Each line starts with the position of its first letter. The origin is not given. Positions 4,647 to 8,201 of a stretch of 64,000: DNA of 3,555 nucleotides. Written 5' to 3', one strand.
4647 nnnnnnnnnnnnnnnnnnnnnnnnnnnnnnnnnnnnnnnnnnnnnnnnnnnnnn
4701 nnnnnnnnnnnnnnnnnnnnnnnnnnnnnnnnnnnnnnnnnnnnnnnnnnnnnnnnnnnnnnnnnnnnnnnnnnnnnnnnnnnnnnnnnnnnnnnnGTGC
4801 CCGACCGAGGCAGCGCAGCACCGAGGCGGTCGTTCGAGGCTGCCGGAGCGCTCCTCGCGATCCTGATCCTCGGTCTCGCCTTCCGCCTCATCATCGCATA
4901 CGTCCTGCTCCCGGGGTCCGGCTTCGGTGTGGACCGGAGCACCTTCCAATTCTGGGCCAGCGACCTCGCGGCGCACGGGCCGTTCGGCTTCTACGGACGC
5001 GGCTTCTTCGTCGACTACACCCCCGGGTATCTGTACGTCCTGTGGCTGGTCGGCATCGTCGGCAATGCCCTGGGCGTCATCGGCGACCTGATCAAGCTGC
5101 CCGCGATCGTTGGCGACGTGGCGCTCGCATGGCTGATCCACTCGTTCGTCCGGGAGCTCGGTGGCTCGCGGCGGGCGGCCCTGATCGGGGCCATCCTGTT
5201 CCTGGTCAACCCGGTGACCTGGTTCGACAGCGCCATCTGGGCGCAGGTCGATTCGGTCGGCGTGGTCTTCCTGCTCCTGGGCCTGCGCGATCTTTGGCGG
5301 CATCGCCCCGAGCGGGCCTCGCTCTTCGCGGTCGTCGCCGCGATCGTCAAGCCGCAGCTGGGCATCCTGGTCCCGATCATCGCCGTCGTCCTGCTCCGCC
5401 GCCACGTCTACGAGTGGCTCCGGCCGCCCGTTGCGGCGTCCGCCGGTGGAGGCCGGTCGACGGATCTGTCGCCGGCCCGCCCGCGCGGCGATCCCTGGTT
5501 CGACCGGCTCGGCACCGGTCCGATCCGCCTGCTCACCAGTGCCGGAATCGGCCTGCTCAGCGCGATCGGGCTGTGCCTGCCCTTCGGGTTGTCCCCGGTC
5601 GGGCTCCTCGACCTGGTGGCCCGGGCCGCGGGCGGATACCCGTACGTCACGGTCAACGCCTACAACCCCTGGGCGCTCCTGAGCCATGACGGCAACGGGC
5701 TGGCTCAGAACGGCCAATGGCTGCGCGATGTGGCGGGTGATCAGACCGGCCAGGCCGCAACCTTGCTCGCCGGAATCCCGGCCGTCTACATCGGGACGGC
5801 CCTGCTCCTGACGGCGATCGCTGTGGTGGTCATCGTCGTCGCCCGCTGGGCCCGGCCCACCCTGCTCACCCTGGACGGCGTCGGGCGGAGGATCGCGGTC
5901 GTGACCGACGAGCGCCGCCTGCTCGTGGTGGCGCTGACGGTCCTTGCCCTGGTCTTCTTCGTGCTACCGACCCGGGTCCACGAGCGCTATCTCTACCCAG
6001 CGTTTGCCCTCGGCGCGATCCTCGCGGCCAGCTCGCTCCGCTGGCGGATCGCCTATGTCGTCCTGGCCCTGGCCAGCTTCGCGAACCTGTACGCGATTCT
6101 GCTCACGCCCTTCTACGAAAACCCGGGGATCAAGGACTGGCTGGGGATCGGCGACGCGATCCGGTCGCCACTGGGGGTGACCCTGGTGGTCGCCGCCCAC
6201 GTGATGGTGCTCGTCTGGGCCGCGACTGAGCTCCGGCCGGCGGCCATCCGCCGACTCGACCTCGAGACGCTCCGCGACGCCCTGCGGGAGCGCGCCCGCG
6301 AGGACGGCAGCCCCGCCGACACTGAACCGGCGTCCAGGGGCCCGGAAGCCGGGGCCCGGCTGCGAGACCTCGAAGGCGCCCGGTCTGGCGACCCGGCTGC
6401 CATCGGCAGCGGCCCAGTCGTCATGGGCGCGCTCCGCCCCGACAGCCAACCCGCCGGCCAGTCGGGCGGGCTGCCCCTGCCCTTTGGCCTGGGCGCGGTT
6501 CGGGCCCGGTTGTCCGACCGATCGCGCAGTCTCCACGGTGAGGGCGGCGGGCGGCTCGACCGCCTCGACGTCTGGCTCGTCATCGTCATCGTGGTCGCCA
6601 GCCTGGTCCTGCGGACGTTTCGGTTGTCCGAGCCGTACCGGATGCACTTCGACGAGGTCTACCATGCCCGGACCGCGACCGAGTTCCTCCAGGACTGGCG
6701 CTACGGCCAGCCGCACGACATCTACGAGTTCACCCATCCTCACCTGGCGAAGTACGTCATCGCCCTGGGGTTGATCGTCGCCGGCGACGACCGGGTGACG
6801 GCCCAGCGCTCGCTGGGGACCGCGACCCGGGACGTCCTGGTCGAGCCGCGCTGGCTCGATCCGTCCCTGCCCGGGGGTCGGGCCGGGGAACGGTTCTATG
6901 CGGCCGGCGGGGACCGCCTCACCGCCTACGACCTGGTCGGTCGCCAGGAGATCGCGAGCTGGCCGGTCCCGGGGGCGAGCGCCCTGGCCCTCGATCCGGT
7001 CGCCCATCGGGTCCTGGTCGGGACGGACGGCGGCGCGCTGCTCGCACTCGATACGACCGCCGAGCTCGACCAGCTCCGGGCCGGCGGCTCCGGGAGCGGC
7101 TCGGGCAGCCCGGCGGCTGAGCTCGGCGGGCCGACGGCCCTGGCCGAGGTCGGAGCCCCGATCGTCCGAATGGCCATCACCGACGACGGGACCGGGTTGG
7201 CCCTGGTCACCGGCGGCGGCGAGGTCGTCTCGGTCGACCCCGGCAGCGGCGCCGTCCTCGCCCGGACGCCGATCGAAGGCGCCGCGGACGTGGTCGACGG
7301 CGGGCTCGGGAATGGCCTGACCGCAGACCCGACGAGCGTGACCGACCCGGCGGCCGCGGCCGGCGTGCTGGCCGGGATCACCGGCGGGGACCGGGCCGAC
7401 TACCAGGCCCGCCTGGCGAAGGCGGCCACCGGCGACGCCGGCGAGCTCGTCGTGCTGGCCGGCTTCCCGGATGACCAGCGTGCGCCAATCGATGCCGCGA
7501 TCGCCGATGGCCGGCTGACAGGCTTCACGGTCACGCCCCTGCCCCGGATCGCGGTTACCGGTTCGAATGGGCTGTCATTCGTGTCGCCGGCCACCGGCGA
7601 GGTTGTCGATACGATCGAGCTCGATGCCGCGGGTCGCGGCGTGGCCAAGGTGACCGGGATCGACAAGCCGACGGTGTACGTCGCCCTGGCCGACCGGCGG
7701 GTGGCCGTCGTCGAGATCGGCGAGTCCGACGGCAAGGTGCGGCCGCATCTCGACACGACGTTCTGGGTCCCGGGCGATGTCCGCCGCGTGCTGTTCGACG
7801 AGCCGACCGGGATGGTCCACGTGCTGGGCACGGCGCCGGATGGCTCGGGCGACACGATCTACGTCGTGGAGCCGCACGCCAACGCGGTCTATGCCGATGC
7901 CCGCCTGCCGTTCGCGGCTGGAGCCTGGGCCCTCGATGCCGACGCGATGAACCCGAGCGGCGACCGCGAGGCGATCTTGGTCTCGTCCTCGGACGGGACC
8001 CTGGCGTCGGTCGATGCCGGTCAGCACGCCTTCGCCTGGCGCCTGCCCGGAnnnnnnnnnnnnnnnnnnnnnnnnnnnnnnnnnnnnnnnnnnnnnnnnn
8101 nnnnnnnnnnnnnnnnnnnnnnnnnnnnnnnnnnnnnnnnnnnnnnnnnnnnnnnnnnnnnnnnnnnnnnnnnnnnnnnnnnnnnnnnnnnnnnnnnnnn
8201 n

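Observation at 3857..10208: Divergent pair: stand-alone Ppm-like GT2 and an approx. 1800-aa protein fusing two GT-C modules with a beta-propeller-like insertion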

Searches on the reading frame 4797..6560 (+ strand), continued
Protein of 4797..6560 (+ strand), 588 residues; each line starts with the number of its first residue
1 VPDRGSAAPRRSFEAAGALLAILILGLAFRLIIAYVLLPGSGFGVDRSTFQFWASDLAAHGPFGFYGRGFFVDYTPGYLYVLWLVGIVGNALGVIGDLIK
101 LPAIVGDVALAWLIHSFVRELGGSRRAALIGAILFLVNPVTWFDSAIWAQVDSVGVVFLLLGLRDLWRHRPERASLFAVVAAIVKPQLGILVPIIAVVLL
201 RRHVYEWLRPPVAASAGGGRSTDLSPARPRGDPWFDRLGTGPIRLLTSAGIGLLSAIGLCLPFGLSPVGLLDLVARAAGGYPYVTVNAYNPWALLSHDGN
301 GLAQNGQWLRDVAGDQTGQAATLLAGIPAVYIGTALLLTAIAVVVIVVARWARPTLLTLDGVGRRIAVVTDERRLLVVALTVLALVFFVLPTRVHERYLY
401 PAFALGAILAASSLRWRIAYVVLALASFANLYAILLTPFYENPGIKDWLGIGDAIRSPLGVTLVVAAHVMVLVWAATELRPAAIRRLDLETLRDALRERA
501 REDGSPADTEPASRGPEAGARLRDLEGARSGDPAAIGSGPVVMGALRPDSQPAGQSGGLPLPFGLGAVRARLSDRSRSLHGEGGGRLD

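Call 86: find_encoding_contigs(protein=P0191, flank=8000, max_places=1)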
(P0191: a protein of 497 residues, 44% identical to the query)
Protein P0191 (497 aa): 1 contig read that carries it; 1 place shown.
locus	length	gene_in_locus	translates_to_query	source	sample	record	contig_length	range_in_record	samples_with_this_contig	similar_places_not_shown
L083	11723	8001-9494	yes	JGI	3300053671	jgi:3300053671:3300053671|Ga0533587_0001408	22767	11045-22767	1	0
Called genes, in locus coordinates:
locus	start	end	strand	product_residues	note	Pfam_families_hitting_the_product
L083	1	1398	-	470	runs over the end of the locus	-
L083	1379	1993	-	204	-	PF00535:Glycos_transf_2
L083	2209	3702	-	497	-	-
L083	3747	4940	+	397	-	PF04188:Mannosyl_trans2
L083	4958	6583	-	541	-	PF11028:TMEM260_N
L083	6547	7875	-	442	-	-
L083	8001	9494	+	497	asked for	-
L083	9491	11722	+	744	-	?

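Call 87: find_encoding_contigs(protein=P0255, flank=8000, max_places=1)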
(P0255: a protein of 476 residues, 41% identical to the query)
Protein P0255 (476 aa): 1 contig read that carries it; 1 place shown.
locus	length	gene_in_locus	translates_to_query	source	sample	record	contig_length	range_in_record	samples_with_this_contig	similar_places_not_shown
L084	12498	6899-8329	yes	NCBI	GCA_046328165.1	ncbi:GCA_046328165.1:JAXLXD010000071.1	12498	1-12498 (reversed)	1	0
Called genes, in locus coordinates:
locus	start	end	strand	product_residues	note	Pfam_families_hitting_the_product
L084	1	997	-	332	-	PF00496:SBP_bac_5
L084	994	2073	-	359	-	PF01408:GFO_IDH_MocA, PF22725:GFO_IDH_MocA_C3, PF02894:GFO_IDH_MocA_C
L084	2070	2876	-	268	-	PF09339:HTH_IclR, PF01614:IclR_C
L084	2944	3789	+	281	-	PF13354:Beta-lactamase2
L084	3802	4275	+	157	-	-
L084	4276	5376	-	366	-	PF01244:Peptidase_M19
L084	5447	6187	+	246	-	PF01522:Polysacc_deac_1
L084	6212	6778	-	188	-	PF01872:RibD_C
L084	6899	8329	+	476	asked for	PF03155:Alg6_Alg8 (faint)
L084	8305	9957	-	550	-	PF00342:PGI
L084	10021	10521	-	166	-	PF06271:RDD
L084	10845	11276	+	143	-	PF04075:F420H2_quin_red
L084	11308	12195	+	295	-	PF12802:MarR_2, PF01047:MarR, PF13463:HTH_27 (weak), PF00583:Acetyltransf_1, PF13508:Acetyltransf_7, PF13673:Acetyltransf_10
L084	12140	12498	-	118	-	?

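Call 88: find_encoding_contigs(protein=P0146, flank=8000, max_places=1)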
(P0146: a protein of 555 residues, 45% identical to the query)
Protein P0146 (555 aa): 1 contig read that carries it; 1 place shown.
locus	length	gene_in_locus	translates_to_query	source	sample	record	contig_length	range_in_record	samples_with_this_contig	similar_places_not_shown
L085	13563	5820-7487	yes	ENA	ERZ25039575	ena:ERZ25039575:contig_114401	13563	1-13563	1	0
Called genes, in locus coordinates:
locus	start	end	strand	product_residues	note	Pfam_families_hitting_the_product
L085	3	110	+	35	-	?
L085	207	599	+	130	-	-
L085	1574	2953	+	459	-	-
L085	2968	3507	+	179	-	PF02577:BFN_dom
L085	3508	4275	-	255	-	PF00535:Glycos_transf_2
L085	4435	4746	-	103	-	-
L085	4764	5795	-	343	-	-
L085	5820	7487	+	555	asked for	-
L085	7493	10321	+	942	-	PF02366:PMT, PF13231:PMT_2 (weak)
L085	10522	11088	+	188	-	-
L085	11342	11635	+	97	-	-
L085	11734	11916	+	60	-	-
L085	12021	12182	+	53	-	-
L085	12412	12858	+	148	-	PF00211:Guanylate_cyc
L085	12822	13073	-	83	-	-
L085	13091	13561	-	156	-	?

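Call 95: find_homologous_proteins(query=P0200, max_evalue=0.00001)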
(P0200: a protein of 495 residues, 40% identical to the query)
Query P0200 (495 aa): 375 proteins with E <= 0.00001 among 8000 candidates; the best 120 are listed.
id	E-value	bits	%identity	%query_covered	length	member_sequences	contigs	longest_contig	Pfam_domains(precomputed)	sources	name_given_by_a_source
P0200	0.0e+0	1063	100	100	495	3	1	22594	-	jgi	jgi:Gpi18-like mannosyltransferase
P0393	1.3e-252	857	78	100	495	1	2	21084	PF03155.22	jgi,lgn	jgi:dolichyl-phosphate-mannose-protein mannosyltransferase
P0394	3.9e-204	697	67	98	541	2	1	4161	PF06728.20,PF03155.22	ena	-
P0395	2.3e-187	642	62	99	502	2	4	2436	-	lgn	-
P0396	1.5e-186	639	63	99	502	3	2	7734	-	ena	-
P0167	2.5e-151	523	53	95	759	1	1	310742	PF03155.22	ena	-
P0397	5.2e-147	509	51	100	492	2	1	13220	PF06728.20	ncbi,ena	-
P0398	6.6e-128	446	56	80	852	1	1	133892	PF03155.22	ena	-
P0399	1.8e-123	431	50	95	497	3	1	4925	PF09594.17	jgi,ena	-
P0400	6.0e-121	423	49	90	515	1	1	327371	PF06728.20,PF03155.22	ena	-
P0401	7.9e-121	422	50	90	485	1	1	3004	PF06728.20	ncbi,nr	ncbi:MAG TPA: hypothetical protein VNW68_05735, partial [Candidatus Limnocylindria bacterium]|nr:hyp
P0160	3.1e-115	404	47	95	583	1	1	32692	-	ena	-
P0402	2.0e-113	398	47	89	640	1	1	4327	PF06728.20,PF03155.22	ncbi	ncbi:MAG TPA: hypothetical protein VIK00_02720, partial [Candidatus Limnocylindrales bacterium]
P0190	3.8e-113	397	48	89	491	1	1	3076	PF06728.20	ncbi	-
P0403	1.9e-112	395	48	89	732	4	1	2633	-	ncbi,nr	ncbi:MAG TPA: hypothetical protein VHN80_04105, partial [Kineosporiaceae bacterium]|nr:hypothetical 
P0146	7.0e-102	360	45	91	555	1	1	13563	-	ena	-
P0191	3.4e-97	345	46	89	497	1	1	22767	-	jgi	jgi:dolichyl-phosphate-mannose-protein mannosyltransferase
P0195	7.3e-79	284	41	89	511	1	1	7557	-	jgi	jgi:hypothetical protein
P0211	1.4e-71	260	41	96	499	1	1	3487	-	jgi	jgi:dolichyl-phosphate-mannose-protein mannosyltransferase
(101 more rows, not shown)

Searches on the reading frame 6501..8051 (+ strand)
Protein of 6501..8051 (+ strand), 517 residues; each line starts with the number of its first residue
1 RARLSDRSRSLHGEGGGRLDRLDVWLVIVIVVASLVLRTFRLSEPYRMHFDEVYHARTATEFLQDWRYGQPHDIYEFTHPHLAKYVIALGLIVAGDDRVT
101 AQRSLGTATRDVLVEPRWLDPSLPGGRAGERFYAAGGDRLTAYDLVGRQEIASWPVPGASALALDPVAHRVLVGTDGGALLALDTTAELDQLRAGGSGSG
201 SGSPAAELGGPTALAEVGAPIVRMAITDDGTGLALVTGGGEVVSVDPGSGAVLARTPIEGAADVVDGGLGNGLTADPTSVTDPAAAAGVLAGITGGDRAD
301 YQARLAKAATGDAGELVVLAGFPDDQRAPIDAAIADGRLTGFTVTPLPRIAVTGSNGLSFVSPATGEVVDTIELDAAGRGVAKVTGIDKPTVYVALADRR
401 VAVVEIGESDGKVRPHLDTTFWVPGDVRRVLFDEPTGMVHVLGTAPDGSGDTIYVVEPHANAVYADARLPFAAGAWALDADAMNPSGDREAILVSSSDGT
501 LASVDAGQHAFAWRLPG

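Call 10: search_protein_families(library=pfam, proteins=[window:6501-8051:+], max_evalue=10)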
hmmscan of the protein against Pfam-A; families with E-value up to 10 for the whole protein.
window:6501-8051:+ (517 aa): 2 families
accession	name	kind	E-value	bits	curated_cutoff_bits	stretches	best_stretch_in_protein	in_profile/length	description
PF13360.13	PQQ_2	-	0.0025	18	27.6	2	125-281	30-169/233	Outer membrane protein assembly factor BamB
PF19686.4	DUF6188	-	0.25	12.1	27.1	1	168-247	16-92/121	Family of unknown function (DUF6188)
